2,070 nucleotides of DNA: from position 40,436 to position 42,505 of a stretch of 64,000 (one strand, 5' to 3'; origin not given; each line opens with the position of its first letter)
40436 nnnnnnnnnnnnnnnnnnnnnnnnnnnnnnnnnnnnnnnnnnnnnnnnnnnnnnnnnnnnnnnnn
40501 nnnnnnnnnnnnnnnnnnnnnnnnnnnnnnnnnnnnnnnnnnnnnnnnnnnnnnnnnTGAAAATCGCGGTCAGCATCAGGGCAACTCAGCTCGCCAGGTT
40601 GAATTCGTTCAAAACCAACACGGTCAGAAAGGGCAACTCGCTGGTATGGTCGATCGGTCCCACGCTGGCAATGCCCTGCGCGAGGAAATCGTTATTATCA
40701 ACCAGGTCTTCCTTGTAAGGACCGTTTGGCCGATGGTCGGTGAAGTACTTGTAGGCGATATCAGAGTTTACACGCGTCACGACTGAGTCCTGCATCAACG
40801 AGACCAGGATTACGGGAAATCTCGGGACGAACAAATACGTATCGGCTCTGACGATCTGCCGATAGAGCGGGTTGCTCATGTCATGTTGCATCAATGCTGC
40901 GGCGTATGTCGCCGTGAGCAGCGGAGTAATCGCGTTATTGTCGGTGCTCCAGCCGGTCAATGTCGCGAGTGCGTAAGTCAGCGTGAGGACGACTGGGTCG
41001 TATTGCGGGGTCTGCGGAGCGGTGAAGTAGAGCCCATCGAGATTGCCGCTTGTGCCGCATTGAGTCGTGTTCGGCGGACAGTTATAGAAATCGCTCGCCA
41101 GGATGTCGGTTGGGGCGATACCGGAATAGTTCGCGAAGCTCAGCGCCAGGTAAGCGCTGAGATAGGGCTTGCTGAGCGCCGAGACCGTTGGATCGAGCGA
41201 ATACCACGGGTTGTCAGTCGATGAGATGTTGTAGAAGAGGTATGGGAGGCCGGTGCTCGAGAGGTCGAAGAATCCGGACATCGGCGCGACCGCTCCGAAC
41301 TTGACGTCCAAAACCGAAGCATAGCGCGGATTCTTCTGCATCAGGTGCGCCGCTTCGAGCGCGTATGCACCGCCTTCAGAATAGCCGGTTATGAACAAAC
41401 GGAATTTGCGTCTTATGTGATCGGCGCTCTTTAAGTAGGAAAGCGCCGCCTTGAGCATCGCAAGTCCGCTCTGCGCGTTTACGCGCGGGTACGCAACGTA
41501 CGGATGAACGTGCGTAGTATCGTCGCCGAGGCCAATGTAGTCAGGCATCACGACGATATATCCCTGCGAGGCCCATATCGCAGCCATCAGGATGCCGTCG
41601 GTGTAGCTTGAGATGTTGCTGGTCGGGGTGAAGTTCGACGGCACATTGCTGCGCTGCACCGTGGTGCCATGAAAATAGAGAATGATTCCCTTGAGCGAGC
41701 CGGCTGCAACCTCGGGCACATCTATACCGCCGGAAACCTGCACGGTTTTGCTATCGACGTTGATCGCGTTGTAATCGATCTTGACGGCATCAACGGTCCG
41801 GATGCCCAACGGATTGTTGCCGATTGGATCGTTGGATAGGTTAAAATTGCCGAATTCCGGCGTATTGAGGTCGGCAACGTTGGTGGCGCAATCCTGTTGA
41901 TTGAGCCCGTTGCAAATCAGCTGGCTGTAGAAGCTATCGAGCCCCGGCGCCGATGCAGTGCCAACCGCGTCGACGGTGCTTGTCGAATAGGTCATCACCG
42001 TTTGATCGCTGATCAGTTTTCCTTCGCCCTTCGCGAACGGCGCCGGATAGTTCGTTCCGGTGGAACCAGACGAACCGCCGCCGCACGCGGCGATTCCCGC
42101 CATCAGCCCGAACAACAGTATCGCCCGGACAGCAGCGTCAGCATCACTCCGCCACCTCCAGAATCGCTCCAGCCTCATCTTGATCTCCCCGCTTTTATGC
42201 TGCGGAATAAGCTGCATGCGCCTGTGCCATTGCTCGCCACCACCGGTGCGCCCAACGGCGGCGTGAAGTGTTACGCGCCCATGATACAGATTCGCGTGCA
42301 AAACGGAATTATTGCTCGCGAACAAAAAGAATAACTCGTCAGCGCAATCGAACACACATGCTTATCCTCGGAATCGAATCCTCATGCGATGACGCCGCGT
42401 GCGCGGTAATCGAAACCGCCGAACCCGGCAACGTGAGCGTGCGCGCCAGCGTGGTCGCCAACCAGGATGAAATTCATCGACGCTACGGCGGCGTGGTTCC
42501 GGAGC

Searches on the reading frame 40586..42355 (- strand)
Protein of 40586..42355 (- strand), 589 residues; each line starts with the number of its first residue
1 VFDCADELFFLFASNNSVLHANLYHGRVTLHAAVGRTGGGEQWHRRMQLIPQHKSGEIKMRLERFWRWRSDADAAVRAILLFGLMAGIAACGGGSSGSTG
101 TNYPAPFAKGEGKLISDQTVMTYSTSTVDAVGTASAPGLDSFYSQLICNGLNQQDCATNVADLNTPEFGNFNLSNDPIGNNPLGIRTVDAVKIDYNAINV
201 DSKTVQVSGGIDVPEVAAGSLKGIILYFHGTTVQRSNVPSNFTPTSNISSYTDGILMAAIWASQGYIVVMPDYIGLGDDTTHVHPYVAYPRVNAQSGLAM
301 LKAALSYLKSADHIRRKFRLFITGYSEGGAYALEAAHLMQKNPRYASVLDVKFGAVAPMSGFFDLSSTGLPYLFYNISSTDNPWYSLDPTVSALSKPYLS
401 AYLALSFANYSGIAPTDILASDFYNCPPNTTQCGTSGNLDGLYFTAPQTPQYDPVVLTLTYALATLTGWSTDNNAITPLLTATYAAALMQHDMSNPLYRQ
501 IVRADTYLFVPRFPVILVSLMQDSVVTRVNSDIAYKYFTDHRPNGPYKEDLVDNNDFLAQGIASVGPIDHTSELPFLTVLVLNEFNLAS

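Call 88: search_protein_families(library=pfam, proteins=[window:40586-42355:-], max_evalue=0.001)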
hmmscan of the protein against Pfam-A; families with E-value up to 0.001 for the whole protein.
window:40586-42355:- (589 aa): 1 family
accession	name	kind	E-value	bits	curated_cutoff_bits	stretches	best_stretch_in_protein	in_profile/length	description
PF03583.20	LIP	-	3.1e-09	37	23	1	256-355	18-104/286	Secretory lipase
